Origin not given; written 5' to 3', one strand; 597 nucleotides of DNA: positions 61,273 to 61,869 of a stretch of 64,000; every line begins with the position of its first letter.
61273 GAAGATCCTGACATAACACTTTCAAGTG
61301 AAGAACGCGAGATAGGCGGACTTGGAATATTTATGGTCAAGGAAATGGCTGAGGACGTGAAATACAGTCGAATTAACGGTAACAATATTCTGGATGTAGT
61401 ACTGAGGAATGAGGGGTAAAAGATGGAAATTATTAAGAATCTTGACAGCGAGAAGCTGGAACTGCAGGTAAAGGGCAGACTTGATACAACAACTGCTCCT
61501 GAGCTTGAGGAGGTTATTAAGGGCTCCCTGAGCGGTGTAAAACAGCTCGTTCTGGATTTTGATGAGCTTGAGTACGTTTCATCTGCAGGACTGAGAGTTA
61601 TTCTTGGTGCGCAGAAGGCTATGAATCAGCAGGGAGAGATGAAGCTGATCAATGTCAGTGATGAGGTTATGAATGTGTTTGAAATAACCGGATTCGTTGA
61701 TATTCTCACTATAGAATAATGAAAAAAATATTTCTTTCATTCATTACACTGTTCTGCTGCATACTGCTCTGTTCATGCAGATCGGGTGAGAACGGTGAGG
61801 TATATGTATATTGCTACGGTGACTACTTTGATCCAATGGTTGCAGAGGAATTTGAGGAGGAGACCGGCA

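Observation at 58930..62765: Fused phosphatase-kinase sensor plus STAS protein joined to a Liv ABC importer and an orphan PotD-like binding protein, with no sigma factor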

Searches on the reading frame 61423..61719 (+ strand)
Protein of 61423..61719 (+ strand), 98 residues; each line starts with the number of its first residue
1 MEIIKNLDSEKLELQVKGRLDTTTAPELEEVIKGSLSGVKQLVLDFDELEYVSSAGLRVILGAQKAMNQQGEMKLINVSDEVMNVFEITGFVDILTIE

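Call 3: search_protein_families(library=pfam, proteins=[window:61423-61719:+], max_evalue=0.01)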
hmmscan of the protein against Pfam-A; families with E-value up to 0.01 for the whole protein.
window:61423-61719:+ (98 aa): 2 families
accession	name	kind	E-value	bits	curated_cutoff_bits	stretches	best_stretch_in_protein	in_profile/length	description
PF01740.26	STAS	-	8.6e-16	58.1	22.6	1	12-97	11-99/106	STAS domain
PF13466.11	STAS_2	-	2.6e-12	47.2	29.2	1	14-91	1-79/80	STAS domain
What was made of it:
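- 61423..61719 (+): Single-domain STAS protein, 98 aa. The phospho-acceptor Ser54 codon is at 61582-61584. STAS E 9e-16 (call 3).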

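Call 32: search_solved_structures(query=window:61423-61719:+, max_evalue=0.001, show_alignments=3)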
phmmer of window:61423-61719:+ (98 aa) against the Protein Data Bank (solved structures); distinct sequences matched with E-value up to 0.001: 7.
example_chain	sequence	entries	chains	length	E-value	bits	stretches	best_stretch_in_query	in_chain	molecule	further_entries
4hyl_A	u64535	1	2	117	1.5e-13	54.1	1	15-96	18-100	Stage II sporulation protein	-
6m36_B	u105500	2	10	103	3.3e-09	40.2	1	10-97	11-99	Anti-sigma-B factor antagonist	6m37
1auz_A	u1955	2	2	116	1.2e-08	38.5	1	6-97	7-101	SPOIIAA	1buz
1th8_B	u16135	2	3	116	1.3e-08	38.3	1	10-98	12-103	Anti-sigma F factor antagonist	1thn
1tid_B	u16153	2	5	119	3.8e-08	36.8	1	10-98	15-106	Anti-sigma F factor antagonist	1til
1sbo_A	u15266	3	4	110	0.00022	24.9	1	10-92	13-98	Putative anti-sigma factor antagonist TM1442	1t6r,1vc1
4qtp_A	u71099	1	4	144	0.00086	22.9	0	14-70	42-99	Anti-sigma factor antagonist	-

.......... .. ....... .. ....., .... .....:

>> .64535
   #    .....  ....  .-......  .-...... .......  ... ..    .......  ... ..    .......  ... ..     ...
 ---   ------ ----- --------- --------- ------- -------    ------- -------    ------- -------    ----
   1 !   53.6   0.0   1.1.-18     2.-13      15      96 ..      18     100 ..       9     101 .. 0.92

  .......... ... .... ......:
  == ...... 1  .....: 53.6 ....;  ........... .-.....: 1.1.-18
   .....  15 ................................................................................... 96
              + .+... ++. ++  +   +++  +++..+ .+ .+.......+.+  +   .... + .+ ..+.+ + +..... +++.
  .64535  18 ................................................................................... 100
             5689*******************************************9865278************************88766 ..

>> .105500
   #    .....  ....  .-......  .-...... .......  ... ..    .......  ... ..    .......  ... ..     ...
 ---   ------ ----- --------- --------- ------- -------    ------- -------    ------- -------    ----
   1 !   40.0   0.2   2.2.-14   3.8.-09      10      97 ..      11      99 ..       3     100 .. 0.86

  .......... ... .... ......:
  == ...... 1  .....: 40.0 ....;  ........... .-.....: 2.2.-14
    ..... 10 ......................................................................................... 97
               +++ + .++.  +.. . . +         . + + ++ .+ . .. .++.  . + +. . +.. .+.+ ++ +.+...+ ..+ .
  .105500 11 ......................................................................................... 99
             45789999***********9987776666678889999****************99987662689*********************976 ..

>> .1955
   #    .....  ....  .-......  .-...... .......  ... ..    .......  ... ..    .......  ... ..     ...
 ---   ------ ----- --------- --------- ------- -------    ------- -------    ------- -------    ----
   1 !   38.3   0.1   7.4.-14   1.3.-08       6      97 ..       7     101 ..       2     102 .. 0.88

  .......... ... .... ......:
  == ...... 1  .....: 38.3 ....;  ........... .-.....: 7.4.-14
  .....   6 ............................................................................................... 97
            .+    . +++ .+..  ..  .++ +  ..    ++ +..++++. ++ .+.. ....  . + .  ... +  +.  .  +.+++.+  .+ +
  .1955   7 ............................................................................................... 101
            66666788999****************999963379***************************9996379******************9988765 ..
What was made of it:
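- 61423..61719 (+): Alignment to SpoIIAA and RsbV (call 32).
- On Partner-switching module (RsbU/RsbW/RsbV, SpoIIE/SpoIIAB/SpoIIAA): Ser54 aligns with SpoIIAA Ser58 (call 32).
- STAS Ser54 aligns with SpoIIAA Ser58 and RsbV Ser56 (call 32).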

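Call 34: search_protein_families(library=ncbifam, proteins=[window:61423-61719:+], max_evalue=0.001)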
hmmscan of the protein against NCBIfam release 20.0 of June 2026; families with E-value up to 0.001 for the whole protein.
window:61423-61719:+ (98 aa): 3 families
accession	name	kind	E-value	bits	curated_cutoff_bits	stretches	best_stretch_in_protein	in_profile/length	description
TIGR00377.1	ant_ant_sig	superfamily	1e-20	73.7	53.45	1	5-97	7-102/108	anti-sigma factor antagonist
TIGR02886.1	spore_II_AA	equivalog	5.6e-15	55.2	114.75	1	9-97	7-98/106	anti-sigma F factor antagonist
NF033618.0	mlaB_1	equivalog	2.7e-05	24.5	90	1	9-87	7-84/94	lipid asymmetry maintenance protein MlaB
